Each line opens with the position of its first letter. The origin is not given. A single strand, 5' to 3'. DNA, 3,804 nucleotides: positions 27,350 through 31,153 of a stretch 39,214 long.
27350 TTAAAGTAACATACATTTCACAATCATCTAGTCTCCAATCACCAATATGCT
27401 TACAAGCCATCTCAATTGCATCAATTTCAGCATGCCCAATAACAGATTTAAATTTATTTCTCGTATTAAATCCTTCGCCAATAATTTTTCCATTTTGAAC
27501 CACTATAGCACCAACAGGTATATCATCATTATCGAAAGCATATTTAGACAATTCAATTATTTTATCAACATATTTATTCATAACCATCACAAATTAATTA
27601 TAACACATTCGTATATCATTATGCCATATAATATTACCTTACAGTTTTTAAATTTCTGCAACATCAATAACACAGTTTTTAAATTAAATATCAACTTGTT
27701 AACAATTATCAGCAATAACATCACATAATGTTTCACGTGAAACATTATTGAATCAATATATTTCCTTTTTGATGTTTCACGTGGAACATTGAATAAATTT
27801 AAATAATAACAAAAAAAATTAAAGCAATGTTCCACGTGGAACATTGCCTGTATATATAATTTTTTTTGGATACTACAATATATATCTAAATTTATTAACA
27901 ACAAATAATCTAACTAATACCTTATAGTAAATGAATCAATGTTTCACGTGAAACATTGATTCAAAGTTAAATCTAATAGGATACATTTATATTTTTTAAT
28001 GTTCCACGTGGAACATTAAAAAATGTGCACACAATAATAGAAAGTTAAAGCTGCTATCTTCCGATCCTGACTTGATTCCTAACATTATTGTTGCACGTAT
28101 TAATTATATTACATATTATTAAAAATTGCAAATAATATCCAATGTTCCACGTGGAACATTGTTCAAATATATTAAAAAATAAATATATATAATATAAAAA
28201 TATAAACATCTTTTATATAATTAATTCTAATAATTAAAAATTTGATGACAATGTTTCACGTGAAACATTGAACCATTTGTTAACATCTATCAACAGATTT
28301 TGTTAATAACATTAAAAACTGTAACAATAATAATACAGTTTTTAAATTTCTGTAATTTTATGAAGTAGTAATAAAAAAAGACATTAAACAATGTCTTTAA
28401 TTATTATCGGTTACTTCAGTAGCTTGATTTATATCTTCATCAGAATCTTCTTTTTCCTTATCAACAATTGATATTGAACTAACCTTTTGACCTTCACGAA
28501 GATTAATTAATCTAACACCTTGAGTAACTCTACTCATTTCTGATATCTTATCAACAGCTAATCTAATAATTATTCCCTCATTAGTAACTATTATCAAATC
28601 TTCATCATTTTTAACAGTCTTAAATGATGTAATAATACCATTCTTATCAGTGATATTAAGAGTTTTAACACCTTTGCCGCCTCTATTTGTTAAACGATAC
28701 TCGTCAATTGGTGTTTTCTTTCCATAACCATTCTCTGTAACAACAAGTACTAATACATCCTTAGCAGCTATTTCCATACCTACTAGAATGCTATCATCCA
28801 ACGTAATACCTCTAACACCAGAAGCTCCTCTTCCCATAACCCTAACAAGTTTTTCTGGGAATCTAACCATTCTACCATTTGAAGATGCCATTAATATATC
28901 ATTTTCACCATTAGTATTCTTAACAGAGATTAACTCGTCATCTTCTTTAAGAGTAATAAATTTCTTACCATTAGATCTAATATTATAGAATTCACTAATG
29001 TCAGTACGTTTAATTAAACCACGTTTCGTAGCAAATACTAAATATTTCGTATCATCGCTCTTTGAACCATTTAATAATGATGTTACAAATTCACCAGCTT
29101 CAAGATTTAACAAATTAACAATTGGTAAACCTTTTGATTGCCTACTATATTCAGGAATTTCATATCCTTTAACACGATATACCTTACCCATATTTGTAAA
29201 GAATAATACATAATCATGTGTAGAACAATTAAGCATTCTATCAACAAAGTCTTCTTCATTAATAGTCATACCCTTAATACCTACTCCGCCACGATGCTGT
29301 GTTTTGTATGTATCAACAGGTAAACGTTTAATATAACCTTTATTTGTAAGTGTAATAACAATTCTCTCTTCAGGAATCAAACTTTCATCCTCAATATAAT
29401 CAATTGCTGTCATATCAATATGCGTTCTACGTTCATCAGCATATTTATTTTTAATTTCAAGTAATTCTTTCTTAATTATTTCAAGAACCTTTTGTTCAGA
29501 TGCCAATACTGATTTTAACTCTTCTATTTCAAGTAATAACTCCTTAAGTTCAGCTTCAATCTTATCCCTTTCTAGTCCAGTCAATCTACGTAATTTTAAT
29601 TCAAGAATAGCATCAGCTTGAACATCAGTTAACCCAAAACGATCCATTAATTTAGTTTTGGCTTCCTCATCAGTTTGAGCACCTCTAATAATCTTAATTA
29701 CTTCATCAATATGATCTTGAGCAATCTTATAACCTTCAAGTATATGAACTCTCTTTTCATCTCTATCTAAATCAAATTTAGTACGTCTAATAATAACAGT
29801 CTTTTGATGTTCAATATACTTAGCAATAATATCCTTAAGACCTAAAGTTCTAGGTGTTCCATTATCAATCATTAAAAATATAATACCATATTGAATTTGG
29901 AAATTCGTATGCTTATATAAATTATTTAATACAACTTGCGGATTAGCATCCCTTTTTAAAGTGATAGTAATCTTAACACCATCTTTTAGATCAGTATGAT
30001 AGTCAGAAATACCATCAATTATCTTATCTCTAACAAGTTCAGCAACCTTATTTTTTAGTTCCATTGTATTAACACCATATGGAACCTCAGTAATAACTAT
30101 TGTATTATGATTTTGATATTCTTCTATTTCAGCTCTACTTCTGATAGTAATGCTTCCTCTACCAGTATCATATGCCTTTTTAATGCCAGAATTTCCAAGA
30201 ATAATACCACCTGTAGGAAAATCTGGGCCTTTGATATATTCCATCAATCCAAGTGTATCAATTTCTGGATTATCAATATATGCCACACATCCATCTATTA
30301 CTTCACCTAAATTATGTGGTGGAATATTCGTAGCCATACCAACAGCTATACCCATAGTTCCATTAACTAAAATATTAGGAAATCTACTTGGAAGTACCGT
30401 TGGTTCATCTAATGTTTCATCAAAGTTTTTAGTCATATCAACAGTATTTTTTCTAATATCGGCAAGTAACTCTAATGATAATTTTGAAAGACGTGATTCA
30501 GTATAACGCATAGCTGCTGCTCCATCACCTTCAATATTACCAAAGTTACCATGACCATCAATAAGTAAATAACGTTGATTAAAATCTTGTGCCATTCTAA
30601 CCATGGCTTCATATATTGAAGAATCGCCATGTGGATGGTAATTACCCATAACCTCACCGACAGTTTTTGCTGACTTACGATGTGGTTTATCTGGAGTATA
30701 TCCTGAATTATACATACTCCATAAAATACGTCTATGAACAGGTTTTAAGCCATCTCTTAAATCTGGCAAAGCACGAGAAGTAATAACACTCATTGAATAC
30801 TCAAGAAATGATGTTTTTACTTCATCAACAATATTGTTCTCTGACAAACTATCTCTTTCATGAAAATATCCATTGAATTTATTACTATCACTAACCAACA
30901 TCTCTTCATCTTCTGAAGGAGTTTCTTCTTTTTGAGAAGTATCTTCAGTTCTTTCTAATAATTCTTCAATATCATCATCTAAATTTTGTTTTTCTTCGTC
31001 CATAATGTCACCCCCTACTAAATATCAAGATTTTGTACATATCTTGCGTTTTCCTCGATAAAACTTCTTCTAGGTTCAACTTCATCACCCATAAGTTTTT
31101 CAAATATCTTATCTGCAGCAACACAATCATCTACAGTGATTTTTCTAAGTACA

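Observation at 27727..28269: Seven consensus parS (ParB/Spo0J) palindromes packed into 543 bp of one intergenic spacer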

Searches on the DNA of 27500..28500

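Call 8: search_rna_families(source=window, start=27500, end=28500, threshold=evalue, max_evalue=1, show_alignments=2)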
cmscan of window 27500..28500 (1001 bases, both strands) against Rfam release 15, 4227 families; matches with E-value up to 1: 9.
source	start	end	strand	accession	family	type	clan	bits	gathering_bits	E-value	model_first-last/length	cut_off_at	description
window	28011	28105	-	RF00169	Bacteria_small_SRP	Gene;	CL00003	55.5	40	3.1e-11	1-97/97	no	Bacterial small signal recognition particle RNA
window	27772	27844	+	RF01666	rox2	Cis-reg;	-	32.8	55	0.0013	1-71/71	no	Drosophila rox2 ncRNA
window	27770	27846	+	RF03303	mir-973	Gene; miRNA;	-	24.7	63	0.042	1-84/84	no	mir-973 microRNA precursor family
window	27768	27845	-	RF04009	mir-754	Gene; miRNA;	-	24.3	84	0.05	1-78/78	no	mir-754 microRNA precursor family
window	27736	27809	+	RF01711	Lnt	Cis-reg;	-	23.8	55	0.64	1-63/63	no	Lnt RNA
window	27728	27789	-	RF01666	rox2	Cis-reg;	-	23.3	55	0.28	1-71/71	no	Drosophila rox2 ncRNA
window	27772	27844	+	RF04228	MIR6140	Gene; miRNA;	-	23.1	140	0.12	44-122/165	no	MIR6140 microRNA precursor family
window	27762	27853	+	RF03590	mir-2009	Gene; miRNA;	-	21.5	90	0.078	1-83/83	no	mir-2009 microRNA precursor family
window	27756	27855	-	RF04111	MIR6274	Gene; miRNA;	-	20.5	80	0.58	1-107/107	no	MIR6274 microRNA precursor family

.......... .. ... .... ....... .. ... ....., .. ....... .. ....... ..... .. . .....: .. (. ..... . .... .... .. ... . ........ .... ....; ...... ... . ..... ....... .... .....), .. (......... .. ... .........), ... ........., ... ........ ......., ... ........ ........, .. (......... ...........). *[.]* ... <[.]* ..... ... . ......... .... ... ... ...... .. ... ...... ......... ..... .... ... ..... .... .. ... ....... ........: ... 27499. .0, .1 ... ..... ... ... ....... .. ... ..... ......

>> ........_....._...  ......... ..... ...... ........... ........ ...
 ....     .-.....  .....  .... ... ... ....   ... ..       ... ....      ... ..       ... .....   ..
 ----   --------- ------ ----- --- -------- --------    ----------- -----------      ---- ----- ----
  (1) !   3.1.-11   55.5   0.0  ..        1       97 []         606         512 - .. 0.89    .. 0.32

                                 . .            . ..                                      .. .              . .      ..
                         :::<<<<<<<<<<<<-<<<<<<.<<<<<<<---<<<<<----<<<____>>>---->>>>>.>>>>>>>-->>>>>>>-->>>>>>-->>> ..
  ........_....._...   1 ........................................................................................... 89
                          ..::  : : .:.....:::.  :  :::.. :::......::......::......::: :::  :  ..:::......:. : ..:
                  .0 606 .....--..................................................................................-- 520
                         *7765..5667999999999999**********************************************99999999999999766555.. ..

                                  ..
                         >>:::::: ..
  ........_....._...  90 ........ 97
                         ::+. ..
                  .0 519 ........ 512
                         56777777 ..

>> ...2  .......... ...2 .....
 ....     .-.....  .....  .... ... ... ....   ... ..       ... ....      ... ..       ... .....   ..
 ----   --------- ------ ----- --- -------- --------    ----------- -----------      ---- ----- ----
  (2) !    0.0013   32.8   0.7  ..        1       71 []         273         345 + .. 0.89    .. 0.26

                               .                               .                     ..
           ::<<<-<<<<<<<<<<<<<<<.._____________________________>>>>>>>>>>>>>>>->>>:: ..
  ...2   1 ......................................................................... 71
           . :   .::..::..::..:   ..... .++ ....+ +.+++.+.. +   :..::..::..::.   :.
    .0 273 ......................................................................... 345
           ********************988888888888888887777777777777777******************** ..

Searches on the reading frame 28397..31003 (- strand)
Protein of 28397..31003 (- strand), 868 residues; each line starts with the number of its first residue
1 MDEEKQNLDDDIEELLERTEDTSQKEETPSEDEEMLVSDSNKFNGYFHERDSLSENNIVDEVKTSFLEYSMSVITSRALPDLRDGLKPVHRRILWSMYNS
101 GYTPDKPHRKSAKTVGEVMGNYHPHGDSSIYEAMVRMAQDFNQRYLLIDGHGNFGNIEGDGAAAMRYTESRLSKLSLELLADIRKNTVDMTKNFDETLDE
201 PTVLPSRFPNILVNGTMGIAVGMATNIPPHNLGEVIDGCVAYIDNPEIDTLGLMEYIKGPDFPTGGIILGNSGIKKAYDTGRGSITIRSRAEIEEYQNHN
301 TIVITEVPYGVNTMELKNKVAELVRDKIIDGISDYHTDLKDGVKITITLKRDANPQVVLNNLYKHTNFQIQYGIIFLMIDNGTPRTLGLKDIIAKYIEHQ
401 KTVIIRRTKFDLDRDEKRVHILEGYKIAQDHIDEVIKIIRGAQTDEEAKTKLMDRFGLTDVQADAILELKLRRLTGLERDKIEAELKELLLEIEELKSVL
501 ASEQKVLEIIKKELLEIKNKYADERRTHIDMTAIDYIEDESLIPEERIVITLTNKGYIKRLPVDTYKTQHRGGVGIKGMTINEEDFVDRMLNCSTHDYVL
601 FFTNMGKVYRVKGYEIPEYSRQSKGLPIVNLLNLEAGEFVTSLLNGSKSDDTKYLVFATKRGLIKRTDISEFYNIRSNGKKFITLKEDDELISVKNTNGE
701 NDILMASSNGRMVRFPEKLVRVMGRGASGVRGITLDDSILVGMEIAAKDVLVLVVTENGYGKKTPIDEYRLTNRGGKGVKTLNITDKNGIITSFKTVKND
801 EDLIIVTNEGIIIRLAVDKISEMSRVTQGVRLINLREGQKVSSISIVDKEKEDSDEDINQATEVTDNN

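Call 11: find_related_loci(query=window:28397-31003:-, collection=genome_contigs, flank=10000)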
Query window:28397-31003:- (868 aa) in genome_contigs; peptide patterns used: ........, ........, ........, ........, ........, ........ (x = any residue, [..] = any of these).
276 stretches matched a pattern; 194 encode a relative of the query (tblastn E <= 1e-3); the best 80 are kept; 80 distinct loci.
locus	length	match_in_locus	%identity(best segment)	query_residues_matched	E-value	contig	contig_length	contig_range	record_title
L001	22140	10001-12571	89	3-853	0e+0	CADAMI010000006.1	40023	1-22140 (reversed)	MAG: uncultured Erysipelotrichaceae bacterium isolate RUG13428 genome assembly, contig: RUG13428_asm_6, whole genome sho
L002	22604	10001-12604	86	2-866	0e+0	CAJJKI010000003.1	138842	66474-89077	MAG TPA_asm: uncultured Clostridiales bacterium isolate ERR1600683-bin.50 genome assembly, contig: NODE_113_length_13884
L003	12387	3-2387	91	67-867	0e+0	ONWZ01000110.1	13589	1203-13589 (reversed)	uncultured Clostridiales bacterium isolate RUG705 genome assembly, contig: k87_28133682, whole genome shotgun sequence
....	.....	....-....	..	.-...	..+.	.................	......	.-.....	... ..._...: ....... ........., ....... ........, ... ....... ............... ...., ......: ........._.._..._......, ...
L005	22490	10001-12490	81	32-867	0e+0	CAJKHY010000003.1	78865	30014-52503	MAG TPA_asm: uncultured Clostridium sp. isolate SRR5558251-bin.8 genome assembly, contig: NODE_47_length_78865_cov_4.523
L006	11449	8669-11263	77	1-868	0e+0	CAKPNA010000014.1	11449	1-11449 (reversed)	MAG: uncultured Bacilli bacterium isolate REFINED_METABAT215_TOP10_CONTIGS_1500_ASSEMBLY_K77_MERGED__Hadza_MoBio_C-REDO_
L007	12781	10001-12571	78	1-861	0e+0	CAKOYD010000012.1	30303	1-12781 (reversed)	MAG: uncultured Bacilli bacterium isolate REFINED_METABAT215_TOP10_CONTIGS_1500_ASSEMBLY_K77_MERGED__Hadza_MoBio_hadza-I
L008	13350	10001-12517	78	30-867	0e+0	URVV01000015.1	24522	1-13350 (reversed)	uncultured Tenericutes bacterium isolate UMGS1402 genome assembly, contig: NODE_38_length_24522_cov_4.851555, whole geno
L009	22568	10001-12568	77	6-853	0e+0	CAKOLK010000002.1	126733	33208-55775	MAG: uncultured Bacilli bacterium isolate REFINED_METABAT215_TOP10_CONTIGS_1500_ASSEMBLY_K77_MERGED__Hadza_MoBio_hadza-E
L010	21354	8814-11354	77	10-857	0e+0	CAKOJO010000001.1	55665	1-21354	MAG: uncultured Bacilli bacterium isolate REFINED_METABAT215_TOP10_CONTIGS_1500_ASSEMBLY_K77_MERGED__Hadza_MoBio_hadza-E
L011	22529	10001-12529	77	10-853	0e+0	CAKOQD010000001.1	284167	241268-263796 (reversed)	MAG: uncultured Bacilli bacterium isolate REFINED_METABAT215_TOP10_CONTIGS_1500_ASSEMBLY_K77_MERGED__Hadza_MoBio_hadza-I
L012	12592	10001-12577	76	6-855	0e+0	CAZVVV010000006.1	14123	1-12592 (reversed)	MAG TPA_asm: uncultured Muribaculaceae bacterium isolate binchicken_co354_378 genome assembly, contig: NODE_4821_length_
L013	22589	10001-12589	85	2-861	0e+0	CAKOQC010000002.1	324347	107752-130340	MAG: uncultured Bacilli bacterium isolate REFINED_METABAT215_TOP10_CONTIGS_1500_ASSEMBLY_K77_MERGED__Hadza_MoBio_hadza-A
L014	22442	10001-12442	80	38-851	0e+0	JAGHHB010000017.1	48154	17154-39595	MAG: Bacilli bacterium isolate MAG.282 k127_258025, whole genome shotgun sequence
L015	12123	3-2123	91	147-853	0e+0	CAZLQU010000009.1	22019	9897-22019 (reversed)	MAG TPA_asm: uncultured Muribaculaceae bacterium isolate SRP278969_co1_423 genome assembly, contig: NODE_2675_length_220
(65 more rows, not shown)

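Call 27: search_protein_families(library=pfam, proteins=[window:28397-31003:-])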
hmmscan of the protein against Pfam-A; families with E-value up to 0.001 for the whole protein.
window:28397-31003:- (868 aa): 2 families
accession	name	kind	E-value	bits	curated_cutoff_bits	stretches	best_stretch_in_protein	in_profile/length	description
PF00521.26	DNA_topoisoIV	-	4.5e-164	546.8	31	1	77-514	1-431/432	DNA gyrase/topoisomerase IV, subunit A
PF03989.18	DNA_gyraseA_C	-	8.5e-76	249.6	27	6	801-848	1-48/48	DNA gyrase C-terminal domain, beta-propeller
